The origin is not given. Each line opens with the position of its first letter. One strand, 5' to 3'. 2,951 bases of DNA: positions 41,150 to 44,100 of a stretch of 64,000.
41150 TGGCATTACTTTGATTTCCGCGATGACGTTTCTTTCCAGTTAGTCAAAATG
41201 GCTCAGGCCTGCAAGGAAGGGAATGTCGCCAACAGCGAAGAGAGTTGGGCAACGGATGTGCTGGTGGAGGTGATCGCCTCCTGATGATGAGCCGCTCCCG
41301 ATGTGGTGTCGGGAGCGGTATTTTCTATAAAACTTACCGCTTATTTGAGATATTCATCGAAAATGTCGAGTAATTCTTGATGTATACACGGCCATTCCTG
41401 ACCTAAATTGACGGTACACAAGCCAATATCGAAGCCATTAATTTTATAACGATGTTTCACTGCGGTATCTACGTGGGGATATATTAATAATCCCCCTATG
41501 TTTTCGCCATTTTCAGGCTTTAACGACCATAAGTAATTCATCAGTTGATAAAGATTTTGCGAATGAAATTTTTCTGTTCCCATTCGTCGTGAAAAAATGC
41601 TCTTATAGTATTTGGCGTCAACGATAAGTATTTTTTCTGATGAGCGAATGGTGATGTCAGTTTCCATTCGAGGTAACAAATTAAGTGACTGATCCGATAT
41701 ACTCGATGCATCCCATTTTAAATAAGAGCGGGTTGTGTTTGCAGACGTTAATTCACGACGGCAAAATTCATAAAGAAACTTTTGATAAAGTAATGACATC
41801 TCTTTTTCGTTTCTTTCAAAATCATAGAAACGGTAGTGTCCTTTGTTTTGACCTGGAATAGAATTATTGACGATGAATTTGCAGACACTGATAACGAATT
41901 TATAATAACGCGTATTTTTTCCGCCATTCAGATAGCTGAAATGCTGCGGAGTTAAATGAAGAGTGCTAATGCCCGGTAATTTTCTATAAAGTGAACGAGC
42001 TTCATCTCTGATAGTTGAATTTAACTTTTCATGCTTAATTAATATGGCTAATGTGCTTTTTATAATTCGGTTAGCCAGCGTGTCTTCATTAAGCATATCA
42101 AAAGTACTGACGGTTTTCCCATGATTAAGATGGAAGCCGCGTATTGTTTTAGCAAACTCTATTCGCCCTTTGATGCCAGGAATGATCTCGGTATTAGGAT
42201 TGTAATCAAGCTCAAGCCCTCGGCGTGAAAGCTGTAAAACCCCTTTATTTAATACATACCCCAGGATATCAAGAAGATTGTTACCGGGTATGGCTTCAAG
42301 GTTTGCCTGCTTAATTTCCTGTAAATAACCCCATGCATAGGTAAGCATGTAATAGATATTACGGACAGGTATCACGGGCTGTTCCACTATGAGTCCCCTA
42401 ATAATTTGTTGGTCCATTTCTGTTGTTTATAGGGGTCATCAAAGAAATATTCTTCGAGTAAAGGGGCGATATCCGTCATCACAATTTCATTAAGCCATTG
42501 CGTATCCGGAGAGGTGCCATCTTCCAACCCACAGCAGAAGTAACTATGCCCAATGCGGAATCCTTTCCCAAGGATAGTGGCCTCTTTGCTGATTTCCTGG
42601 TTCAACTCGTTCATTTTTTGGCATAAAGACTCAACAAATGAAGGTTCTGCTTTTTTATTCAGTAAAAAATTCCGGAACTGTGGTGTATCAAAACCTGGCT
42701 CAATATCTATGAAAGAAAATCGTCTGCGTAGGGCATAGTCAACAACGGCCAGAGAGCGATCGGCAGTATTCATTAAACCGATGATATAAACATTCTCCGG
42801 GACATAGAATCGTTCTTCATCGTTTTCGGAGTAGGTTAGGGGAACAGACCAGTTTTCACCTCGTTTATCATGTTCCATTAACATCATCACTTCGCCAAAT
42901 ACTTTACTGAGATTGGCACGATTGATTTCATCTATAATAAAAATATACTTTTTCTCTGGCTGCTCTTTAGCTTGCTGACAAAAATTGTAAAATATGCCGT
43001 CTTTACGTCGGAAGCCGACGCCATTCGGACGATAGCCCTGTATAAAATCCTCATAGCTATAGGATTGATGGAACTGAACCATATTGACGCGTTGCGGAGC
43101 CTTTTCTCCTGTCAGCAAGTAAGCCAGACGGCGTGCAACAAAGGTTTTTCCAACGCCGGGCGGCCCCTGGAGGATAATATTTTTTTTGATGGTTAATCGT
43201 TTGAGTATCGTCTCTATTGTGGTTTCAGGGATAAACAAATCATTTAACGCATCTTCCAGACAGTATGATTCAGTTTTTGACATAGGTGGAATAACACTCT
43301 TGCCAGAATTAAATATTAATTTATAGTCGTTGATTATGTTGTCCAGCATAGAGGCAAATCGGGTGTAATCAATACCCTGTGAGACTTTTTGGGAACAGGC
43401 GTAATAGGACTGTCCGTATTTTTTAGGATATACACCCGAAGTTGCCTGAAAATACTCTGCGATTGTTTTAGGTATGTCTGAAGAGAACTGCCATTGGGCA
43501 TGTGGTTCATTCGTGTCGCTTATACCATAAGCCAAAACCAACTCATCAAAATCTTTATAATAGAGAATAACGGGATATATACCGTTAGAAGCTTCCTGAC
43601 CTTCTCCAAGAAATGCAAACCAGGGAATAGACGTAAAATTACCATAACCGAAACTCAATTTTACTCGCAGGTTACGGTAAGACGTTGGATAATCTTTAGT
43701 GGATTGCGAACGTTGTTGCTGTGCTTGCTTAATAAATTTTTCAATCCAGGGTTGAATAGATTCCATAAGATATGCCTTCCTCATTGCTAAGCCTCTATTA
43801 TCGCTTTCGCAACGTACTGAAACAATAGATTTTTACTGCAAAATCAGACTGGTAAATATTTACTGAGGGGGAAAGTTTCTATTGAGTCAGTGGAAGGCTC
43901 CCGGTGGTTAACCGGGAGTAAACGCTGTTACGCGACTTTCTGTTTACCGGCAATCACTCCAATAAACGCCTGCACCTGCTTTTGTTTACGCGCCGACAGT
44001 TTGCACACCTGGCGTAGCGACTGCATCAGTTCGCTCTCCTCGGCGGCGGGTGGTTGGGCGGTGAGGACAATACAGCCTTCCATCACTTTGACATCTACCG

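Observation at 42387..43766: mcrB: strongly AT-rich coding sequence and possible internal start for a short isoform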

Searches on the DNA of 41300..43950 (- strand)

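Call 4: search_dna_similar(query=window:41300-43950:-, collection=ecoli_genomes, mode=near, max_rows=30, rows=spread)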
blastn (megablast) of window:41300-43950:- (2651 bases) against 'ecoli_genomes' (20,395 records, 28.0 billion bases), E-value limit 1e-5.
Records with a match: 598; places in all: 598; records where one place covers at least 80% of the query: 581.
Genomes with a match: 598 of 5426; with a place that covers at least 80% of the query: 581. Places per genome that has any: lowest 1, median 1, highest 1. On chromosomes: 598 places; on plasmids: 0.
Best place of each record, by identity: >=99% 434; 95-99% 164.
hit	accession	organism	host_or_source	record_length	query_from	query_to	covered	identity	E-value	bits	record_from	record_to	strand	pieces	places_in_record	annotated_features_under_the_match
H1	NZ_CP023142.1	Escherichia coli strain CFSAN061770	missing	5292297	1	2651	100%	100.0%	0e+0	4906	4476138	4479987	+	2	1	AAA family ATPase | mcrC: 5-methylcytosine-specific restriction endonuclease system specificity ... | IS5-like element IS5 family transposase | MrcB family domain-containing protein | symE: endoribonuclease SymE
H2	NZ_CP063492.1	Escherichia coli strain EF5-18-41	Gallus gallus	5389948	1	2651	100%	100.0%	0e+0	4896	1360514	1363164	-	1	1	mcrB: 5-methylcytosine-specific restriction endonuclease subunit McrB | mcrC: 5-methylcytosine-specific restriction endonuclease system specificity ... | symE: endoribonuclease SymE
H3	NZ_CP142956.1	Escherichia coli strain EC200461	Homo sapiens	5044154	1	2651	100%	100.0%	0e+0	4896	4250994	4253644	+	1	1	mcrB: 5-methylcytosine-specific restriction endonuclease subunit McrB | mcrC: 5-methylcytosine-specific restriction endonuclease system specificity ... | symE: endoribonuclease SymE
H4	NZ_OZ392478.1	Escherichia coli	not applicable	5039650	1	2651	100%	100.0%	0e+0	4896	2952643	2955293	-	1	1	mcrB: 5-methylcytosine-specific restriction endonuclease subunit McrB | mcrC: 5-methylcytosine-specific restriction endonuclease system specificity ... | symE: endoribonuclease SymE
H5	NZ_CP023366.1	Escherichia coli strain 1428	canine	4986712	1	2651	100%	99.9%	0e+0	4885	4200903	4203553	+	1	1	mcrB: 5-methylcytosine-specific restriction endonuclease subunit McrB | mcrC: 5-methylcytosine-specific restriction endonuclease system specificity ... | symE: endoribonuclease SymE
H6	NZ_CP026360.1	Escherichia coli strain 1FA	not applicable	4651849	1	2651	100%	99.9%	0e+0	4879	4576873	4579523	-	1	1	mcrB: 5-methylcytosine-specific restriction endonuclease subunit McrB | mcrC: 5-methylcytosine-specific restriction endonuclease system specificity ... | symE: endoribonuclease SymE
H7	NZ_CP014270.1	Escherichia coli K-12 strain K-12 DHB4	laboratory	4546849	1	2651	100%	99.9%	0e+0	4879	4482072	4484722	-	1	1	mcrB: 5-methylcytosine-specific restriction endonuclease subunit McrB | mcrC: 5-methylcytosine-specific restriction endonuclease system specificity ... | symE: endoribonuclease SymE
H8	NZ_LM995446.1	Escherichia coli strain K-12 substr. RV308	-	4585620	1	2651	100%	99.9%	0e+0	4879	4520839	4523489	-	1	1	mcrB: 5-methylcytosine-specific restriction endonuclease subunit McrB | mcrC: 5-methylcytosine-specific restriction endonuclease system specificity ... | symE: endoribonuclease SymE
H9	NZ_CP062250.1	Escherichia coli strain AML002_par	not applicable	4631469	1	2651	100%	99.9%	0e+0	4879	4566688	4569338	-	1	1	mcrB: 5-methylcytosine-specific restriction endonuclease subunit McrB | mcrC: 5-methylcytosine-specific restriction endonuclease system specificity ... | symE: endoribonuclease SymE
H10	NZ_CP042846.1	Escherichia coli strain JME64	not applicable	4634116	1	2651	100%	99.9%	0e+0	4879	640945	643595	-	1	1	mcrB: 5-methylcytosine-specific restriction endonuclease subunit McrB | mcrC: 5-methylcytosine-specific restriction endonuclease system specificity ... | symE: endoribonuclease SymE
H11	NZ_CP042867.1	Escherichia coli strain ATCC BAA-196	missing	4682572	1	2651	100%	99.9%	0e+0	4879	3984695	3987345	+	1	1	mcrB: 5-methylcytosine-specific restriction endonuclease subunit McrB | mcrC: 5-methylcytosine-specific restriction endonuclease system specificity ... | symE: endoribonuclease SymE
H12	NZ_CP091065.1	Escherichia coli strain DOC14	Spontaneous mutation of the Escherichia ...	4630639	1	2651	100%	99.9%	0e+0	4879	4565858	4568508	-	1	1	mcrB: 5-methylcytosine-specific restriction endonuclease subunit McrB | mcrC: 5-methylcytosine-specific restriction endonuclease system specificity ... | symE: endoribonuclease SymE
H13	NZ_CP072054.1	Escherichia coli strain K1508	not applicable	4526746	1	2651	100%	99.9%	0e+0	4879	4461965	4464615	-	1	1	mcrB: 5-methylcytosine-specific restriction endonuclease subunit McrB | mcrC: 5-methylcytosine-specific restriction endonuclease system specificity ... | symE: endoribonuclease SymE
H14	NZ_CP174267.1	Escherichia coli str. K-12 substr. MG1655 strain K-12 ...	not applicable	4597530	1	2651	100%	99.9%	0e+0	4879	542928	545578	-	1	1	mcrB: 5-methylcytosine-specific restriction endonuclease subunit McrB | mcrC: 5-methylcytosine-specific restriction endonuclease system specificity ... | symE: endoribonuclease SymE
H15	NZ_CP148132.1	Escherichia coli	missing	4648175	1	2651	100%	99.9%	0e+0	4879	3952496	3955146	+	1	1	mcrB: 5-methylcytosine-specific restriction endonuclease subunit McrB | mcrC: 5-methylcytosine-specific restriction endonuclease system specificity ... | symE: endoribonuclease SymE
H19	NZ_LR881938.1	Escherichia coli str. K-12 substr. MG1655 strain K-12 ...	-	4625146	1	2651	100%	99.9%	0e+0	4879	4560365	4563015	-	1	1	mcrB: 5-methylcytosine-specific restriction endonuclease subunit McrB | mcrC: 5-methylcytosine-specific restriction endonuclease system specificity ... | symE: endoribonuclease SymE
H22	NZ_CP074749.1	Escherichia coli strain R32_14_1F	goat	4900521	1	2651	100%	98.1%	0e+0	4614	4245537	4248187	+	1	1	mcrB: 5-methylcytosine-specific restriction endonuclease subunit McrB | mcrC: 5-methylcytosine-specific restriction endonuclease system specificity ... | symE: endoribonuclease SymE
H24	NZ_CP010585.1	Escherichia coli strain C41(DE3)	not applicable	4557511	1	2651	100%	96.9%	0e+0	4442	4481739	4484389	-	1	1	mcrB: 5-methylcytosine-specific restriction endonuclease subunit McrB | mcrC: 5-methylcytosine-specific restriction endonuclease system specificity ... | symE: endoribonuclease SymE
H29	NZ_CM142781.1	Escherichia coli strain GPEC1292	chicken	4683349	3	2645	100%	96.1%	0e+0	4305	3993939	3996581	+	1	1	mcrB: 5-methylcytosine-specific restriction endonuclease subunit McrB | mcrC: 5-methylcytosine-specific restriction endonuclease system specificity ... | symE: endoribonuclease SymE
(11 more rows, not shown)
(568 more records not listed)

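Call 5: get_annotated_region(hit=H19, flank=9000)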
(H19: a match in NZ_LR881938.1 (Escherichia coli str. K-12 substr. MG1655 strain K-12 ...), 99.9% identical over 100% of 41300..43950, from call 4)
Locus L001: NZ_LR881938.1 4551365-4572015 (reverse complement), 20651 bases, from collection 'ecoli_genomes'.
description: Escherichia coli str. K-12 substr. MG1655 strain K-12 chromosome MG1655, complete sequence
organism: Escherichia coli str. K-12 substr. MG1655 strain K-12 substr. MG1655 (NCBI taxid 511145)
replicon: chromosome; assembly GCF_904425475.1
host: -; source: -; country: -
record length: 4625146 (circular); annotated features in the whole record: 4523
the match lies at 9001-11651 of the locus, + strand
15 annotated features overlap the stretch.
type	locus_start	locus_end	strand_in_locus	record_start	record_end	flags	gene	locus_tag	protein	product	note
CDS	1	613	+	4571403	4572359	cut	yjiA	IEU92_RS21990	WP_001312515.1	GTPase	-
CDS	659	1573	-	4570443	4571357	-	mrr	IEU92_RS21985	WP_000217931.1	adenine/cytosine-specific restriction endonuclease Mrr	-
CDS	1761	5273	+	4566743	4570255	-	hsdR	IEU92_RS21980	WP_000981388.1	type I restriction-modification system endonuclease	-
CDS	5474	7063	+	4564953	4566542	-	hsdM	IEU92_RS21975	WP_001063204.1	type I restriction-modification system methyltransferase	-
CDS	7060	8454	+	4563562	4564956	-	hsdS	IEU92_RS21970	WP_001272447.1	type I restriction-modification system specificity subunit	-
CDS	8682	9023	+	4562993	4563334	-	symE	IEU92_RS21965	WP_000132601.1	endoribonuclease SymE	-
CDS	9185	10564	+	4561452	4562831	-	mcrB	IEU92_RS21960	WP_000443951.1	5-methylcytosine-specific restriction endonuclease subunit McrB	-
CDS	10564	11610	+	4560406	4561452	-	mcrC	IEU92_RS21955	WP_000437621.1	5-methylcytosine-specific restriction endonuclease system specificity protein McrC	-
CDS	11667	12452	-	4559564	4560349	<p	-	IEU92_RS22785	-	DEAD/DEAH box helicase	incomplete; partial in the middle of a contig; missing N-terminus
CDS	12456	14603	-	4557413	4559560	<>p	-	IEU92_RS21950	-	DEAD/DEAH box helicase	internal stop; incomplete; partial in the middle of a contig; missing N-terminus and C-terminus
CDS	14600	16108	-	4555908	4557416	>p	yjiT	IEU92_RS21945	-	protein YjiT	incomplete; partial in the middle of a contig; missing C-terminus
CDS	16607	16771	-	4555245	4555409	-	yjiS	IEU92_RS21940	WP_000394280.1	DUF1127 domain-containing protein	-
CDS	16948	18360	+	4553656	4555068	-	yjiR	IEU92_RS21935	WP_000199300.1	PLP-dependent aminotransferase family protein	-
CDS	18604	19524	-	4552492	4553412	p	-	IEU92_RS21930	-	Rpn family recombination-promoting nuclease/putative transposase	internal stop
CDS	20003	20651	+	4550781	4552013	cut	mdtM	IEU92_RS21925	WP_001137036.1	multidrug efflux MFS transporter MdtM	-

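Call 6: get_annotated_region(hit=H2, flank=9000)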
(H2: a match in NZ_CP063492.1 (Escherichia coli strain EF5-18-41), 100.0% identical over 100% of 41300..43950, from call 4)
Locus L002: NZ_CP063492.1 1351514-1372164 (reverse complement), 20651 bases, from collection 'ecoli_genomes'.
description: Escherichia coli strain EF5-18-41 chromosome, complete genome
organism: Escherichia coli strain EF5-18-41 (NCBI taxid 562)
replicon: chromosome; assembly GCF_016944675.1
host: Gallus gallus; source: chicken stool; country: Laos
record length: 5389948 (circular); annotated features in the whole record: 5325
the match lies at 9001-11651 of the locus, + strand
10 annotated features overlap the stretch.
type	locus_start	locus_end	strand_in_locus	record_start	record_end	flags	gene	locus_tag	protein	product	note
CDS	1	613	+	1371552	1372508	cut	yjiA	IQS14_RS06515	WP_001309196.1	GTPase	-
CDS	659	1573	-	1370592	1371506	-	mrr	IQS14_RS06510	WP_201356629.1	adenine/cytosine-specific restriction endonuclease Mrr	-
CDS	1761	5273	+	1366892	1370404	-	hsdR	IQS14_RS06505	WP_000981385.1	type I restriction-modification system endonuclease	-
CDS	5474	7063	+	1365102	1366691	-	hsdM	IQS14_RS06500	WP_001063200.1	type I restriction-modification system methyltransferase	-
CDS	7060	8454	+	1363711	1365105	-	hsdS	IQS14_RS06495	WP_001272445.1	type I restriction-modification system specificity subunit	-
CDS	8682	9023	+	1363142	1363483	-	symE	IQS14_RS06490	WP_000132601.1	endoribonuclease SymE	-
CDS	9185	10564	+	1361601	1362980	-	mcrB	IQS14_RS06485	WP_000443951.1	5-methylcytosine-specific restriction endonuclease subunit McrB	-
CDS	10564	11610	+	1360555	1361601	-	mcrC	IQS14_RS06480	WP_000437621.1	5-methylcytosine-specific restriction endonuclease system specificity protein McrC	-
CDS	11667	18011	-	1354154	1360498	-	-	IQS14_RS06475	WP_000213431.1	DEAD/DEAH box helicase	-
CDS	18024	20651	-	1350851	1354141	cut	yjiT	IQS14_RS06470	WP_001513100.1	protein YjiT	-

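Call 30: get_annotated_region(hit=H24, flank=200)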
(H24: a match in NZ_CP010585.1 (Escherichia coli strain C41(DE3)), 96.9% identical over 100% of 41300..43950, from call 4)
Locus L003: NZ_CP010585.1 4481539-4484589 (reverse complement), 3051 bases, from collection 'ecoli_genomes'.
description: Escherichia coli strain C41(DE3) chromosome, complete genome
organism: Escherichia coli strain C41(DE3) (NCBI taxid 562)
replicon: chromosome; assembly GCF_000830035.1
host: not applicable; source: -; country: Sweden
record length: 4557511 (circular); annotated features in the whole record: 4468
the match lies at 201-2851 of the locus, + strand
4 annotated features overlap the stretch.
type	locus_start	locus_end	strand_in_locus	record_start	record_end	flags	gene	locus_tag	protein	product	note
CDS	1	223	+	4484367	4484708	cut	symE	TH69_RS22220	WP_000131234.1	endoribonuclease SymE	-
CDS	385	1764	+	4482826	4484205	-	mcrB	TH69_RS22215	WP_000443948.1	5-methylcytosine-specific restriction endonuclease subunit McrB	-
CDS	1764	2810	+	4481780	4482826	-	mcrC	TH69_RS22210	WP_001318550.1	5-methylcytosine-specific restriction endonuclease system specificity protein McrC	-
CDS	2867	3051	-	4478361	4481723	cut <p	-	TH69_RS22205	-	helicase-related protein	incomplete; partial in the middle of a contig; missing N-terminus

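Call 31: get_annotated_region(hit=H29, flank=200)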
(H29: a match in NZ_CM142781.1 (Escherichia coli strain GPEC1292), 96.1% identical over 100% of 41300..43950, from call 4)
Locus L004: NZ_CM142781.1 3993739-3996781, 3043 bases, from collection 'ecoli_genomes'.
description: Escherichia coli strain GPEC1292 chromosome, whole genome shotgun sequence
organism: Escherichia coli strain GPEC1292 (NCBI taxid 562)
replicon: chromosome; assembly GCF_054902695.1
host: -; source: chicken; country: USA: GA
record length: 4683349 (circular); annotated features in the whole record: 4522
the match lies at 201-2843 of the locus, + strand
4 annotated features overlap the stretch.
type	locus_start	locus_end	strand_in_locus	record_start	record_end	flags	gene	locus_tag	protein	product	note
CDS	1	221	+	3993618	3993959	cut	symE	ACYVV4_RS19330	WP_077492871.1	endoribonuclease SymE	-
CDS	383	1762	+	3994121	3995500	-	mcrB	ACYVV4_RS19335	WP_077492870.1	5-methylcytosine-specific restriction endonuclease subunit McrB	-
CDS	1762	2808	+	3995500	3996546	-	mcrC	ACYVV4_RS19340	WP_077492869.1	5-methylcytosine-specific restriction endonuclease system specificity protein McrC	-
CDS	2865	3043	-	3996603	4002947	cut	-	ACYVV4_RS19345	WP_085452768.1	DEAD/DEAH box helicase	-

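Call 32: get_annotated_region(hit=H22, flank=200)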
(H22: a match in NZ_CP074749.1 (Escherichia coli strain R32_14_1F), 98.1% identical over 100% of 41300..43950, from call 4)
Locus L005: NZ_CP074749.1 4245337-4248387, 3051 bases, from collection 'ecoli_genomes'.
description: Escherichia coli strain R32_14_1F chromosome, complete genome
organism: Escherichia coli strain R32_14_1F (NCBI taxid 562)
replicon: chromosome; assembly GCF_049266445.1
host: goat; source: missing; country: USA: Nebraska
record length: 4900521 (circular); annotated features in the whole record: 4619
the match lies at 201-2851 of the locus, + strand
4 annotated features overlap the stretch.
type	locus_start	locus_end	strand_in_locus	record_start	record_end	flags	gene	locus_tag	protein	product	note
CDS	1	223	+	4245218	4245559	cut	symE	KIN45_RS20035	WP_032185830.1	endoribonuclease SymE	-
CDS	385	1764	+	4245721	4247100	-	mcrB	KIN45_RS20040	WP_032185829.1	5-methylcytosine-specific restriction endonuclease subunit McrB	-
CDS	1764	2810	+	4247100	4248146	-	mcrC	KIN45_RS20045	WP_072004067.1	5-methylcytosine-specific restriction endonuclease system specificity protein McrC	-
CDS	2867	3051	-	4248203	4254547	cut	-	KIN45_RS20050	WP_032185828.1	DEAD/DEAH box helicase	-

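Call 33: get_annotated_region(hit=H1, flank=200)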
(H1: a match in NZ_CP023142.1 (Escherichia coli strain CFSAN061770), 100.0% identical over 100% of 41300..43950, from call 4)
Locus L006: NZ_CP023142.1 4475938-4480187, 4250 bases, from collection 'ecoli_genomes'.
description: Escherichia coli strain CFSAN061770 chromosome, complete genome
organism: Escherichia coli strain CFSAN061770 (NCBI taxid 562)
replicon: chromosome; assembly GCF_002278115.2
host: missing; source: raw milk cheese; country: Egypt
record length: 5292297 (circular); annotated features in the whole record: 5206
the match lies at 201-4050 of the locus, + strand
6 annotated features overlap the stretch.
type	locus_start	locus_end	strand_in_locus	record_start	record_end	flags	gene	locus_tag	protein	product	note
CDS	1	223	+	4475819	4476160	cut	symE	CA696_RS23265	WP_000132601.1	endoribonuclease SymE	-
CDS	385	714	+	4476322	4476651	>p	-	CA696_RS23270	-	MrcB family domain-containing protein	incomplete; partial in the middle of a contig; missing C-terminus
CDS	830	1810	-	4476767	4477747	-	-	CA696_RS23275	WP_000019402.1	IS5-like element IS5 family transposase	-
CDS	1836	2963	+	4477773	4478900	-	-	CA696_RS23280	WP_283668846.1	AAA family ATPase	-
CDS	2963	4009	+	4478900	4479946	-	mcrC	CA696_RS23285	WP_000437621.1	5-methylcytosine-specific restriction endonuclease system specificity protein McrC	-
CDS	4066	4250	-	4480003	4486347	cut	-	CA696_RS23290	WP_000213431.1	DEAD/DEAH box helicase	-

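Call 38: search_dna_similar(query=window:43240-43349:-, collection=ecoli_genomes, mode=near, max_rows=40, rows=spread)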
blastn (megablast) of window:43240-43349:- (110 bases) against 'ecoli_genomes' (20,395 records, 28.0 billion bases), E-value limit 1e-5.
Records with a match: 588; places in all: 588; records where one place covers at least 80% of the query: 588.
Genomes with a match: 588 of 5426; with a place that covers at least 80% of the query: 588. Places per genome that has any: lowest 1, median 1, highest 1. On chromosomes: 588 places; on plasmids: 0.
Best place of each record, by identity: >=99% 577; 95-99% 10; 90-95% 1.
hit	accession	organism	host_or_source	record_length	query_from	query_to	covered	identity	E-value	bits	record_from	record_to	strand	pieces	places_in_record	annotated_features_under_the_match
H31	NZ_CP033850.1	Escherichia coli strain FDAARGOS_497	Homo sapiens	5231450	1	110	100%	100.0%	7e-50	204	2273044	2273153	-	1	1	mcrB: 5-methylcytosine-specific restriction endonuclease subunit McrB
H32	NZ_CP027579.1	Escherichia coli strain 2013C-4282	Homo sapiens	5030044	1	110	100%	100.0%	7e-50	204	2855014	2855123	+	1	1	mcrB: 5-methylcytosine-specific restriction endonuclease subunit McrB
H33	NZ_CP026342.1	Escherichia coli strain 9FA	not applicable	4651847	1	110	100%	100.0%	7e-50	204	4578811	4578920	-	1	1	mcrB: 5-methylcytosine-specific restriction endonuclease subunit McrB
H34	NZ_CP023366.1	Escherichia coli strain 1428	canine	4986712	1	110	100%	100.0%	7e-50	204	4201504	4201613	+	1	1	mcrB: 5-methylcytosine-specific restriction endonuclease subunit McrB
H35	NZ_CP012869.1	Escherichia coli strain K-12 substr. MG1655_TMP32XR1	culture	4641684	1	110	100%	100.0%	7e-50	204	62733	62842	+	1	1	mcrB: 5-methylcytosine-specific restriction endonuclease subunit McrB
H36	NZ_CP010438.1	Escherichia coli K-12 strain K-12 MG1655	not applicable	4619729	1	110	100%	100.0%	7e-50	204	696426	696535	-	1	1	mcrB: 5-methylcytosine-specific restriction endonuclease subunit McrB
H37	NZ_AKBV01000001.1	Escherichia coli str. K-12 substr. MG1655 strain K-12 ...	-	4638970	1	110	100%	100.0%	7e-50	204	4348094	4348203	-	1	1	mcrB: 5-methylcytosine-specific restriction endonuclease subunit McrB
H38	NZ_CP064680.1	Escherichia coli K-12 strain CETR1G40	not applicable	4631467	1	110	100%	100.0%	7e-50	204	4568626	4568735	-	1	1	mcrB: 5-methylcytosine-specific restriction endonuclease subunit McrB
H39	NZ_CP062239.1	Escherichia coli strain AML001_ev03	not applicable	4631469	1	110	100%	100.0%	7e-50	204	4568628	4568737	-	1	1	mcrB: 5-methylcytosine-specific restriction endonuclease subunit McrB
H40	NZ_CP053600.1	Escherichia coli strain Nico21(DE3)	not applicable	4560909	1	110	100%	100.0%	7e-50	204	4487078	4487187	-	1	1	mcrB: 5-methylcytosine-specific restriction endonuclease subunit McrB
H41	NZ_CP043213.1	Escherichia coli O16:H48 strain CV601gfp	missing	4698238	1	110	100%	100.0%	7e-50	204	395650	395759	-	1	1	mcrB: 5-methylcytosine-specific restriction endonuclease subunit McrB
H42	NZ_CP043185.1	Escherichia coli O16:H48 strain PG20180171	mouse gut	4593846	1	110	100%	100.0%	7e-50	204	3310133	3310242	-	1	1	mcrB: 5-methylcytosine-specific restriction endonuclease subunit McrB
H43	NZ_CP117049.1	Escherichia coli strain MLI106K2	Homo sapiens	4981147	1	110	100%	100.0%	7e-50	204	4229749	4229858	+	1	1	mcrB: 5-methylcytosine-specific restriction endonuclease subunit McrB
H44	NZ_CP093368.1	Escherichia coli strain EV36 mutant 1a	missing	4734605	1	110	100%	100.0%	7e-50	204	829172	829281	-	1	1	mcrB: 5-methylcytosine-specific restriction endonuclease subunit McrB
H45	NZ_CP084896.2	Escherichia coli strain g62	laboratory experiment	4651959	1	110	100%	100.0%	7e-50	204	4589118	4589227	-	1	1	mcrB: 5-methylcytosine-specific restriction endonuclease subunit McrB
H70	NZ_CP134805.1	Escherichia coli strain E7-1N7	agricultural environment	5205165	1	110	100%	93.6%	3e-38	165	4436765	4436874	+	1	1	mcrB: 5-methylcytosine-specific restriction endonuclease subunit McrB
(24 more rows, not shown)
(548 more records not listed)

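Call 40: get_annotated_region(hit=H70, flank=2500)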
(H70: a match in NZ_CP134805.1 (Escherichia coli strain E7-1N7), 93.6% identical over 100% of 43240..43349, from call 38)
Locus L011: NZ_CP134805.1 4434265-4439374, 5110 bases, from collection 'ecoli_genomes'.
description: Escherichia coli strain E7-1N7 chromosome, complete genome
organism: Escherichia coli strain E7-1N7 (NCBI taxid 562)
replicon: chromosome; assembly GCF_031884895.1
host: -; source: agricultural environment; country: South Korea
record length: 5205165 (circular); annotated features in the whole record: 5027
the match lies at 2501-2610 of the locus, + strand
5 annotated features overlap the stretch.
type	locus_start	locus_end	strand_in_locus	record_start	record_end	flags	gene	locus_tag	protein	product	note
CDS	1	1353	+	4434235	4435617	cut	-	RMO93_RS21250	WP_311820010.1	restriction endonuclease subunit S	-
CDS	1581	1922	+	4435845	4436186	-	symE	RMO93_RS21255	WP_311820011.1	endoribonuclease SymE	-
CDS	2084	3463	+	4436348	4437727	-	mcrB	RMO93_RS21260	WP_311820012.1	5-methylcytosine-specific restriction endonuclease subunit McrB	-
CDS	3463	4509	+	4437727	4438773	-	mcrC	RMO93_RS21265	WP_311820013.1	5-methylcytosine-specific restriction endonuclease system specificity protein McrC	-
CDS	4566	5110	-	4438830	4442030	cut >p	-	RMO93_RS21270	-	MrfA Zn-binding domain-containing protein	incomplete; partial in the middle of a contig; missing N-terminus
